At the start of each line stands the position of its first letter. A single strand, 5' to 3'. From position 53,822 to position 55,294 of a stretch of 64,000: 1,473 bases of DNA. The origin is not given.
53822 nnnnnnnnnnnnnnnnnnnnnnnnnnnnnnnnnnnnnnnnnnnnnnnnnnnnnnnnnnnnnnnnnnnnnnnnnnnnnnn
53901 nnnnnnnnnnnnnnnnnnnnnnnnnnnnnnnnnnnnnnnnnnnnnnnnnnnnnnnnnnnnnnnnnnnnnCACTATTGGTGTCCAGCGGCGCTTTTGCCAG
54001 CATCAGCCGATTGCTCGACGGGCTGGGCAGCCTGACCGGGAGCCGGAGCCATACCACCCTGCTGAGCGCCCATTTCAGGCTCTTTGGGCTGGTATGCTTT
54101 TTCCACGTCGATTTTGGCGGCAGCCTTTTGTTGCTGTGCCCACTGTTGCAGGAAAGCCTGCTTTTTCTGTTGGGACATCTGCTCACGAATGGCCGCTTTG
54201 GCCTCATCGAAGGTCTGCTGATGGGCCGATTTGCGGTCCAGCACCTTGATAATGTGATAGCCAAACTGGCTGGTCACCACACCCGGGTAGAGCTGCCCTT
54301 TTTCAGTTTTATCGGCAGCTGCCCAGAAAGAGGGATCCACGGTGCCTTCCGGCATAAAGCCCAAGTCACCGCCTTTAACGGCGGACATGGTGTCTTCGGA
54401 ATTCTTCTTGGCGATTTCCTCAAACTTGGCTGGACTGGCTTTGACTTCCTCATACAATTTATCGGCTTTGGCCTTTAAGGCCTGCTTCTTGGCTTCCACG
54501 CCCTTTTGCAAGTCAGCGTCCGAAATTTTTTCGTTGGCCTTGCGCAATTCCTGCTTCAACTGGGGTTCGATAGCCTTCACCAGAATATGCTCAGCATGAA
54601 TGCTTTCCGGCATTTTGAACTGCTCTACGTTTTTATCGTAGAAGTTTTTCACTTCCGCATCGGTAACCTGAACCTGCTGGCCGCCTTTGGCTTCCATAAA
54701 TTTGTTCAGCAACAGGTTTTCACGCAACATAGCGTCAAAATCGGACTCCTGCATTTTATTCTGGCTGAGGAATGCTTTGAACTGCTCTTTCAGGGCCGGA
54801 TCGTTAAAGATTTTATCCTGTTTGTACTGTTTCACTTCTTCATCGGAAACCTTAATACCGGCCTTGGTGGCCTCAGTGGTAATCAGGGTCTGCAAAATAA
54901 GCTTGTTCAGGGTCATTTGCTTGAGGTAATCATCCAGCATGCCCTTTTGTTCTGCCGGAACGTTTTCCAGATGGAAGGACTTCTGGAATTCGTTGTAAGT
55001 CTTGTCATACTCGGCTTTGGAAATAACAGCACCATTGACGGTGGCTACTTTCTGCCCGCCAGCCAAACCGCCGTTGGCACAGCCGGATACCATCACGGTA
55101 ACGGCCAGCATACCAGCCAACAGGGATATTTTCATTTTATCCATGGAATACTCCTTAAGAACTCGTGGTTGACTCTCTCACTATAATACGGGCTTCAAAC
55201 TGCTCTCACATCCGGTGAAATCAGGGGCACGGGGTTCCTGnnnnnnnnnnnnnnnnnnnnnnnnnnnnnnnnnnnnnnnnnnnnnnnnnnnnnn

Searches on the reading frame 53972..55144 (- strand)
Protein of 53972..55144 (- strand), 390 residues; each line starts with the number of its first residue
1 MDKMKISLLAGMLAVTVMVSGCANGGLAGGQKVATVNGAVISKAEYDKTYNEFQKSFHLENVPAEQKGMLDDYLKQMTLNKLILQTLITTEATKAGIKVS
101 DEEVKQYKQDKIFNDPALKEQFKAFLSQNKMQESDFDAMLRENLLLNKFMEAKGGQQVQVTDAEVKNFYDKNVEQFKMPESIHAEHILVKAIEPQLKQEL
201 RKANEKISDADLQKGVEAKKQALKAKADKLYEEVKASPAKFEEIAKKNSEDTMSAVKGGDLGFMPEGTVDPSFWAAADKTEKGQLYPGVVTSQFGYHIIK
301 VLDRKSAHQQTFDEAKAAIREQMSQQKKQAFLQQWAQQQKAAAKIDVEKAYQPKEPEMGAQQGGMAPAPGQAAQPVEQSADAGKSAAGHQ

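Call 27: search_protein_families(library=pfam, proteins=[window:53972-55144:-], max_evalue=0.0001)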
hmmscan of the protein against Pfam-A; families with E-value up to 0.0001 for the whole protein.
window:53972-55144:- (390 aa): 6 families
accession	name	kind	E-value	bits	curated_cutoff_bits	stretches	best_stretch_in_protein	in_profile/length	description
PF13616.12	Rotamase_3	-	4.3e-24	85.7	22.5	1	171-305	5-116/116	PPIC-type PPIASE domain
PF13624.11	SurA_N_3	-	1.7e-22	80.4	27.2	1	6-149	14-161/162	SurA-like N-terminal domain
PF00639.27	Rotamase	-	5.9e-21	75.7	21.7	1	215-302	10-96/97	PPIC-type PPIASE domain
PF13623.11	SurA_N_2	-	3.7e-16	59.8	28.5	1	20-123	30-130/145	SurA-like N-terminal domain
PF13145.12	Rotamase_2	-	8.9e-14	52.8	27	1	160-316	1-120/121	PPIC-type PPIASE domain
PF09312.16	SurA_N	-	7.2e-08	33.1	30.8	1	33-148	5-116/118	SurA N-terminal domain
